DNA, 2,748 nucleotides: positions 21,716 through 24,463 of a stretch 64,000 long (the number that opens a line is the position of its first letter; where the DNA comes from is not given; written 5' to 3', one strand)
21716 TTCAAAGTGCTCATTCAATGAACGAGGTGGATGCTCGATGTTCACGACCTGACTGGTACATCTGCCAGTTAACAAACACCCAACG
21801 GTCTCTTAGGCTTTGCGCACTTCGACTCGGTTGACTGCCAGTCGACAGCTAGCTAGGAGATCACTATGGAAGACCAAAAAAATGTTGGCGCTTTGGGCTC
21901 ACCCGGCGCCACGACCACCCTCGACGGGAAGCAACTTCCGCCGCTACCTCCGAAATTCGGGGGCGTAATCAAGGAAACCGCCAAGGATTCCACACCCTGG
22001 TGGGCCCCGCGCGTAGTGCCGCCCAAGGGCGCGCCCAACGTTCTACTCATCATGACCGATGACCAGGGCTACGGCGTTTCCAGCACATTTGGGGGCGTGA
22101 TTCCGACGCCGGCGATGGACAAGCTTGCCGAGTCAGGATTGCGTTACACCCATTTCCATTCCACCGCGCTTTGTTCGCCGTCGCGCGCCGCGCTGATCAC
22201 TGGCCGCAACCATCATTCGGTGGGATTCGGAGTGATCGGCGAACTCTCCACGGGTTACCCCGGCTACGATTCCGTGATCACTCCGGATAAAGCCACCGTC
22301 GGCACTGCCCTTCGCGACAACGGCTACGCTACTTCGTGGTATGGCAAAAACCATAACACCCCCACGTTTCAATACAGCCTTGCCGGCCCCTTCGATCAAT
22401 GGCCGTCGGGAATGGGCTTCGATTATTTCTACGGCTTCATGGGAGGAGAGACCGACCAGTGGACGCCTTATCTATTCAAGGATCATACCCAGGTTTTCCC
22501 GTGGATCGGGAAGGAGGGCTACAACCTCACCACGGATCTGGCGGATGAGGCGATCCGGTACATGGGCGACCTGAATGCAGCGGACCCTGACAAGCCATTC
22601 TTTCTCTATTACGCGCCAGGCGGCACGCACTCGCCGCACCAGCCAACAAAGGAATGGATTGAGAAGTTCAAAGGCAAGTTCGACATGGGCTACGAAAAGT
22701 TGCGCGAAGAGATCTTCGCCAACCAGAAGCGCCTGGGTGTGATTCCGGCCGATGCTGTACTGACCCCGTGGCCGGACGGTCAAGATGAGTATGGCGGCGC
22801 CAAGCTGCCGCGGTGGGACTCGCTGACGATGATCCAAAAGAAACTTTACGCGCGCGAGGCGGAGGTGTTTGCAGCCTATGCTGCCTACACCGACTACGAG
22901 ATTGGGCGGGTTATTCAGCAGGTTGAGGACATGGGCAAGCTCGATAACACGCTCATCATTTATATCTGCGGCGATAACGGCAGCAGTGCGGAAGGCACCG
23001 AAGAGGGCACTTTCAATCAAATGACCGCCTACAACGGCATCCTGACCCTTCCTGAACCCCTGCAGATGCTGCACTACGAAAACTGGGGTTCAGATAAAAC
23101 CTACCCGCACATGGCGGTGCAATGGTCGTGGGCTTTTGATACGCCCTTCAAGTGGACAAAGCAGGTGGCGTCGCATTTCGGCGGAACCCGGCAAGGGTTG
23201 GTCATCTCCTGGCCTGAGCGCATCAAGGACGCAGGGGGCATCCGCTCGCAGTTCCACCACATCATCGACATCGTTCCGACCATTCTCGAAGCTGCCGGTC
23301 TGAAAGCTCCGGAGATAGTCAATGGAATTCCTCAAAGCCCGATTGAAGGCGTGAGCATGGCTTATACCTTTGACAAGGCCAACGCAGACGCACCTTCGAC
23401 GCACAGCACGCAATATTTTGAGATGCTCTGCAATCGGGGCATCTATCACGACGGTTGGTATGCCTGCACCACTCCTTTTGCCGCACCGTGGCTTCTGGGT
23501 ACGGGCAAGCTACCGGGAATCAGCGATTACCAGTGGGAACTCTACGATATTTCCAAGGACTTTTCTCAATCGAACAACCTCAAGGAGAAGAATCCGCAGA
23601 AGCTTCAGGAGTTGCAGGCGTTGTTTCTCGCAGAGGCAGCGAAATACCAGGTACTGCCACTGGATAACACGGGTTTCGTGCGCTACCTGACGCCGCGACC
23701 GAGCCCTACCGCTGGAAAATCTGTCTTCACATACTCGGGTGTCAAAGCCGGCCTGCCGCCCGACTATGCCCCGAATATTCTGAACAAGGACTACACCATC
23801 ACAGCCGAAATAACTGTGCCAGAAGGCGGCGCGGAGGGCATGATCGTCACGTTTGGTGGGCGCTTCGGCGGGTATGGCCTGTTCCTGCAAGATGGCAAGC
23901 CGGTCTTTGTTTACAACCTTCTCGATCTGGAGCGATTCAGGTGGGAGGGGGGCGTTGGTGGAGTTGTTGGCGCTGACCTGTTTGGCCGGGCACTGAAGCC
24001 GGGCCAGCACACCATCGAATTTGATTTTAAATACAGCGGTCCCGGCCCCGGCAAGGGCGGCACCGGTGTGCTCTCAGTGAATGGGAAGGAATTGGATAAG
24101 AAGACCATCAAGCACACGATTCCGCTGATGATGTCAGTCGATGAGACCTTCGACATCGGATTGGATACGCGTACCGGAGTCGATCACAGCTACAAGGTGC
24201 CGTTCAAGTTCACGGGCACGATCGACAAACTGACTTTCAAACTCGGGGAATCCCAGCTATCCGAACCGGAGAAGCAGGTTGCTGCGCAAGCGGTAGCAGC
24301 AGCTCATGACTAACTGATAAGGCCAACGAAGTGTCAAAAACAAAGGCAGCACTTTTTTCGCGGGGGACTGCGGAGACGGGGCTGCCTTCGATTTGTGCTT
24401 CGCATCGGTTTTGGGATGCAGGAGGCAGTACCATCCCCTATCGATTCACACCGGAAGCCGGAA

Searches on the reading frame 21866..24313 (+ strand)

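Call 93: search_protein_families(library=pfam, proteins=[window:21866-24313:+], max_evalue=0.00001)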
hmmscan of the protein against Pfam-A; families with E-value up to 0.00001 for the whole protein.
window:21866-24313:+ (815 aa): 2 families
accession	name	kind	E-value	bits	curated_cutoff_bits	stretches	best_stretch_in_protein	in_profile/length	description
PF00884.28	Sulfatase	-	8.8e-60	203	25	1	57-478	1-300/301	Sulfatase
PF16347.10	SGSH_C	-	2.4e-06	28.2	29.3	0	442-493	17-67/154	N-sulphoglucosamine sulphohydrolase, C-terminal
